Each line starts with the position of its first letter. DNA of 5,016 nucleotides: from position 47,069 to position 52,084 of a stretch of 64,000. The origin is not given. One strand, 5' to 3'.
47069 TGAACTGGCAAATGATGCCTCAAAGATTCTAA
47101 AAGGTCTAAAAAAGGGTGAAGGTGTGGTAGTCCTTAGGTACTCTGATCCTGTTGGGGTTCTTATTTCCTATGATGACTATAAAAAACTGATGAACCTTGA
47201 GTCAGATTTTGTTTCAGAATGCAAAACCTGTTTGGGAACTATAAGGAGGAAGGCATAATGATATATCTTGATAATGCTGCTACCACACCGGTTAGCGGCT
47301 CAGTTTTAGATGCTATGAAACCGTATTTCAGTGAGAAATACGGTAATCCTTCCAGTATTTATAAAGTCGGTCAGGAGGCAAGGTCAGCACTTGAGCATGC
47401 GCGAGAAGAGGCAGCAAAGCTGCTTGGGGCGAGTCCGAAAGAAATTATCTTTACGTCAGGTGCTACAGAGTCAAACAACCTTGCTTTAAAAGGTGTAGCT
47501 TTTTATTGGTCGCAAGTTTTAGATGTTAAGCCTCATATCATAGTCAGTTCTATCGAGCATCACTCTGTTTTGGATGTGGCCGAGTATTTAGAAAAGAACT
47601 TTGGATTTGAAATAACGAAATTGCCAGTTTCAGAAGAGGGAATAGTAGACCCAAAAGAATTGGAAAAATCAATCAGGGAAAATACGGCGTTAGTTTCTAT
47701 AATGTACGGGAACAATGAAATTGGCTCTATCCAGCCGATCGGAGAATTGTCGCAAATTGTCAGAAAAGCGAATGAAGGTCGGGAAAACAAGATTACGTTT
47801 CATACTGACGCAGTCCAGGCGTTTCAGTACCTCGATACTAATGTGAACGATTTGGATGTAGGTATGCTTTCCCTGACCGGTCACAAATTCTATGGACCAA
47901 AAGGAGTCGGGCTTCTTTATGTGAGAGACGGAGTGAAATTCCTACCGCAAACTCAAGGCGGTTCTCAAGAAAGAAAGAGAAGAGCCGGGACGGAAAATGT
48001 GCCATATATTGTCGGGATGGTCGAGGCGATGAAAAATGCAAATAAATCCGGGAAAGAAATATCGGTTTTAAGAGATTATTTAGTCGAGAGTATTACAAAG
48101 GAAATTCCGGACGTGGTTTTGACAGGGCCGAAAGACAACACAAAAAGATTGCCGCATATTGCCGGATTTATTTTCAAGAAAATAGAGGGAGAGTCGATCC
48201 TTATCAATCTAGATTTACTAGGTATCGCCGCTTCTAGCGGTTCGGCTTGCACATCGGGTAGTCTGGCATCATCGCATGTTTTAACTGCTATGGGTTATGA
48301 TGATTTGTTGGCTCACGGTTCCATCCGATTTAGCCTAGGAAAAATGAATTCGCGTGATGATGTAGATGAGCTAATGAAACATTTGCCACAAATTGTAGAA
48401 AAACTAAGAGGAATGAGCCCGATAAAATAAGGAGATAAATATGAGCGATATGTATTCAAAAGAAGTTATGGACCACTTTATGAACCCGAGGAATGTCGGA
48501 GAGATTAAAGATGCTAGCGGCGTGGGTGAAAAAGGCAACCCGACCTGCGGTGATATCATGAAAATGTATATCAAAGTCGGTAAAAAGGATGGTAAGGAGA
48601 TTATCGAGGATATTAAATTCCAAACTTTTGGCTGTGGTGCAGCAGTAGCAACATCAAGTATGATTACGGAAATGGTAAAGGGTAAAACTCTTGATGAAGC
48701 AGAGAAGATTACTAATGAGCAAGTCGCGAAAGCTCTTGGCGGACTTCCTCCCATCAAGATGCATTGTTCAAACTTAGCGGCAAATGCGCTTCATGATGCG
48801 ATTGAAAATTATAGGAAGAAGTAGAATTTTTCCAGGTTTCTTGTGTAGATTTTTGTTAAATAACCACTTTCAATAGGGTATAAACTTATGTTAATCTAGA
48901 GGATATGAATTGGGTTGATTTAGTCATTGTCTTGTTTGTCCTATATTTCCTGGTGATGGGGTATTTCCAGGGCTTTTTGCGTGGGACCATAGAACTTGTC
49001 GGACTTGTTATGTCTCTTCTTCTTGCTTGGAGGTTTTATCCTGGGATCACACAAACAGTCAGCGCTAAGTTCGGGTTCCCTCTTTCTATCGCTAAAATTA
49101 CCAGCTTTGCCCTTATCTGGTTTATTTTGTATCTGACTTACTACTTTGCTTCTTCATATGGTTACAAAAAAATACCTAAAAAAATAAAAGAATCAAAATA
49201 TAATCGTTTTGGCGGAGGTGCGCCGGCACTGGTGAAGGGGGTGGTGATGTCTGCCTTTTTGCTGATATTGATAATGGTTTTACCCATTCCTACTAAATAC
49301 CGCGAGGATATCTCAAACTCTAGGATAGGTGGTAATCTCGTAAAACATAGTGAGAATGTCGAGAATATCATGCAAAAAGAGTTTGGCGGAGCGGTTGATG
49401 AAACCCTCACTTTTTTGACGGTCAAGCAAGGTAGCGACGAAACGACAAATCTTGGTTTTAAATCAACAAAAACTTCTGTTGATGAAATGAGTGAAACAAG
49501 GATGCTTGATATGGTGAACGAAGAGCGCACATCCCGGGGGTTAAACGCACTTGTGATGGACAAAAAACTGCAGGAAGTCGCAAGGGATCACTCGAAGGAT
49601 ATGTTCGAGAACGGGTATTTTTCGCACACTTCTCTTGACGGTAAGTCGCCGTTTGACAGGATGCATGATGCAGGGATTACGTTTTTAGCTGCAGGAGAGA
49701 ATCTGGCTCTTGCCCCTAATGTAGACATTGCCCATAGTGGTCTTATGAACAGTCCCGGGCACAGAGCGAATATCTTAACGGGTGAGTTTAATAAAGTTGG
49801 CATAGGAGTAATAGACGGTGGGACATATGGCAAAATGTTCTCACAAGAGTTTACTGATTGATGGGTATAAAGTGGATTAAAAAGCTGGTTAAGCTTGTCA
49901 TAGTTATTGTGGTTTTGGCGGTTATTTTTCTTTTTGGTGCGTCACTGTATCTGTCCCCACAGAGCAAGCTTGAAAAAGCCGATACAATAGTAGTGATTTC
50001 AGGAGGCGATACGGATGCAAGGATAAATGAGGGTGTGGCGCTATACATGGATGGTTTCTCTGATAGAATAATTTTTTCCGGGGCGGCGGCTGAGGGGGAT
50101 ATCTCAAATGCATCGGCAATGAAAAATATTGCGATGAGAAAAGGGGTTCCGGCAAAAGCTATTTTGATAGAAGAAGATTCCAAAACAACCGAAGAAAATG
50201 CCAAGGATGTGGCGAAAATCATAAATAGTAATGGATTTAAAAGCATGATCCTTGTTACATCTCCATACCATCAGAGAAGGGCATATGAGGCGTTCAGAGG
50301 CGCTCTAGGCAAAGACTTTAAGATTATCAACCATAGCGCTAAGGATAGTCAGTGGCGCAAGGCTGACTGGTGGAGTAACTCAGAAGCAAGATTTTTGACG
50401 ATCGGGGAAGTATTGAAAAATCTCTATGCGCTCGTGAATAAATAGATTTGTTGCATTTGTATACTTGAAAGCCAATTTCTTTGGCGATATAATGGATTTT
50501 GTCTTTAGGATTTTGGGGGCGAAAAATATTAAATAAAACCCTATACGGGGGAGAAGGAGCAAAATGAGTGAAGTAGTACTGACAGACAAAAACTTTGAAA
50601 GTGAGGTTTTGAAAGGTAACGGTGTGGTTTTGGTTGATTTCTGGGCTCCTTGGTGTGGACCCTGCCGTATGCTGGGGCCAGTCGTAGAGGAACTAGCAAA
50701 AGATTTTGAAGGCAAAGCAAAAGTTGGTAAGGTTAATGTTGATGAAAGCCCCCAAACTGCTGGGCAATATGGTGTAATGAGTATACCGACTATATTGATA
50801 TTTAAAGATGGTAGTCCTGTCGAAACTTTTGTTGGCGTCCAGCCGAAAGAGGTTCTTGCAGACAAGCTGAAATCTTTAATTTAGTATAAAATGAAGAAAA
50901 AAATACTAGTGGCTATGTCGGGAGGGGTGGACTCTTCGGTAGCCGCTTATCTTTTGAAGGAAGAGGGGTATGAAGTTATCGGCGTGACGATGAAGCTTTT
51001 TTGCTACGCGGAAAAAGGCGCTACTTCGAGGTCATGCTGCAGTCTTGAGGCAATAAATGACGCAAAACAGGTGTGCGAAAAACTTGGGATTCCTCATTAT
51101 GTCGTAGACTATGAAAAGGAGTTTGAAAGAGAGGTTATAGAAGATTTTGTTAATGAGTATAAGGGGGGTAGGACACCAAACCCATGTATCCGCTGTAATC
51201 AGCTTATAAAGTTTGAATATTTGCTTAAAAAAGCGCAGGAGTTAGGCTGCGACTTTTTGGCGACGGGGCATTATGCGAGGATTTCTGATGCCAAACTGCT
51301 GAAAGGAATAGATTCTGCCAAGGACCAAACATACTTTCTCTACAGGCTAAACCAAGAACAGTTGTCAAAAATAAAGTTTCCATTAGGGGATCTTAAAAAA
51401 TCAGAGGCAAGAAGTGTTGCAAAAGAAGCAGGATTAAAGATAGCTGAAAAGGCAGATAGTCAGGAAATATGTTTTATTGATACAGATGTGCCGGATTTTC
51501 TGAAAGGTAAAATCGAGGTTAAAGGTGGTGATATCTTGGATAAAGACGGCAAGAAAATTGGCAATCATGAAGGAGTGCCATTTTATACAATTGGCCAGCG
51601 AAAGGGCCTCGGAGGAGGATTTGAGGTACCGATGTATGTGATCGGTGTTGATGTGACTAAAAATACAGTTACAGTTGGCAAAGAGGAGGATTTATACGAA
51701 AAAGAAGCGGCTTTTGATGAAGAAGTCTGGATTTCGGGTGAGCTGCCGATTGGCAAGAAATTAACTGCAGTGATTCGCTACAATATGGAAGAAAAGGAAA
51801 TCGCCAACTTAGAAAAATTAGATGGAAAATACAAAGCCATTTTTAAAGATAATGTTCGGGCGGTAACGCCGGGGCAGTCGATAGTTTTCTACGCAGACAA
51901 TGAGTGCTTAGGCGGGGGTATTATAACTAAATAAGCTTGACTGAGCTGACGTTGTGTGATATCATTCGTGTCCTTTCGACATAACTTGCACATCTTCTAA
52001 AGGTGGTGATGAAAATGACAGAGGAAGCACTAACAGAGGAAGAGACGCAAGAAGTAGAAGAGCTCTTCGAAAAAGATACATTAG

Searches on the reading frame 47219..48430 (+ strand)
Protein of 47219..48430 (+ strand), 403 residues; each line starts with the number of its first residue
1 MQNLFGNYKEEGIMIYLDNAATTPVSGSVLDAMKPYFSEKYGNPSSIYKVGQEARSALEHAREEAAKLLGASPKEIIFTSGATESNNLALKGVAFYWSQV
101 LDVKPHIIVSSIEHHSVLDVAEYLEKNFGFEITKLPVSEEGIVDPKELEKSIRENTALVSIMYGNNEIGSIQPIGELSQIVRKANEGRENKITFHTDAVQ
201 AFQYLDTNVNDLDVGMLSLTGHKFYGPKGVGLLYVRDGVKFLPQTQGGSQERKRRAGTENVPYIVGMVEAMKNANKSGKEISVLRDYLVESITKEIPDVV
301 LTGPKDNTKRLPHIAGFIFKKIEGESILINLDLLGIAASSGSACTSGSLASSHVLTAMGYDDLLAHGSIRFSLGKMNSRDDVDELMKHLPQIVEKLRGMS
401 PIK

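Call 76: search_protein_families(library=pfam, proteins=[window:47219-48430:+], max_evalue=0.0001)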
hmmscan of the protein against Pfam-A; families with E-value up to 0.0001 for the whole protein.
window:47219-48430:+ (403 aa): 2 families
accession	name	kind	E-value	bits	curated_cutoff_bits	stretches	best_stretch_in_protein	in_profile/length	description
PF00266.25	Aminotran_5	-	7.7e-78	262.5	21.5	1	15-385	1-371/371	Aminotransferase class-V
PF01212.27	Beta_elim_lyase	-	4.4e-05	23.4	27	1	59-198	35-169/288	Beta-eliminating lyase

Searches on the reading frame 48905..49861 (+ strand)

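Call 76: search_protein_families(library=pfam, proteins=[window:48905-49861:+], max_evalue=0.0001)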
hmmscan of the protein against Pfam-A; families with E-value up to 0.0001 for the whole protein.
window:48905-49861:+ (318 aa): 2 families
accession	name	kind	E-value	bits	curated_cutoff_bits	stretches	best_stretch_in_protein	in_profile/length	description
PF02674.22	Colicin_V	-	5.6e-18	65.8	29.3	1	4-142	1-136/144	Colicin V production protein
PF00188.32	CAP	-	8e-18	65.8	21.1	1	201-316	1-117/117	Cysteine-rich secretory protein family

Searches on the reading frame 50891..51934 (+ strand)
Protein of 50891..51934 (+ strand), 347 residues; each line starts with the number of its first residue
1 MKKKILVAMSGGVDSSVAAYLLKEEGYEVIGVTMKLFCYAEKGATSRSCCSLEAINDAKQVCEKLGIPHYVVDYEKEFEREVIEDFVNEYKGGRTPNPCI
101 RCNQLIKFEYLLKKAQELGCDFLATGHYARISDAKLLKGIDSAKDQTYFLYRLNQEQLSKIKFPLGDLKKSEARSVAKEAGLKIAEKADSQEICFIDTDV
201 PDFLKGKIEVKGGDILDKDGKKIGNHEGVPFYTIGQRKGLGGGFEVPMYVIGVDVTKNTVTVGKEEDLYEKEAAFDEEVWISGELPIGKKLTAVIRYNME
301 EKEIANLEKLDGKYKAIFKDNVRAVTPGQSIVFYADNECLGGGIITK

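Call 76: search_protein_families(library=pfam, proteins=[window:50891-51934:+], max_evalue=0.0001)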
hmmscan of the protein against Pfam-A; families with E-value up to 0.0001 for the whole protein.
window:50891-51934:+ (347 aa): 5 families
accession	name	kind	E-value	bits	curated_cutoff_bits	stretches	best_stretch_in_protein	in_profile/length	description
PF03054.22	tRNA_Me_trans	-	1.2e-80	270.3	20.6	1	3-197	1-201/202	tRNA methyl transferase HUP domain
PF20259.3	tRNA_Me_trans_M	-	9.5e-19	67.2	27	1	202-264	2-66/66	tRNA methyl transferase PRC-barrel domain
PF20258.4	tRNA_Me_trans_C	-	1.2e-13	51.7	20.6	1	279-345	10-77/77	Aminomethyltransferase beta-barrel domain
PF06508.19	QueC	-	6.4e-08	32.8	22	1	4-185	1-178/210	Queuosine biosynthesis protein QueC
PF00764.25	Arginosuc_synth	-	9.1e-05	23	27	0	4-83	1-70/162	Arginosuccinate synthase N-terminal HUP domain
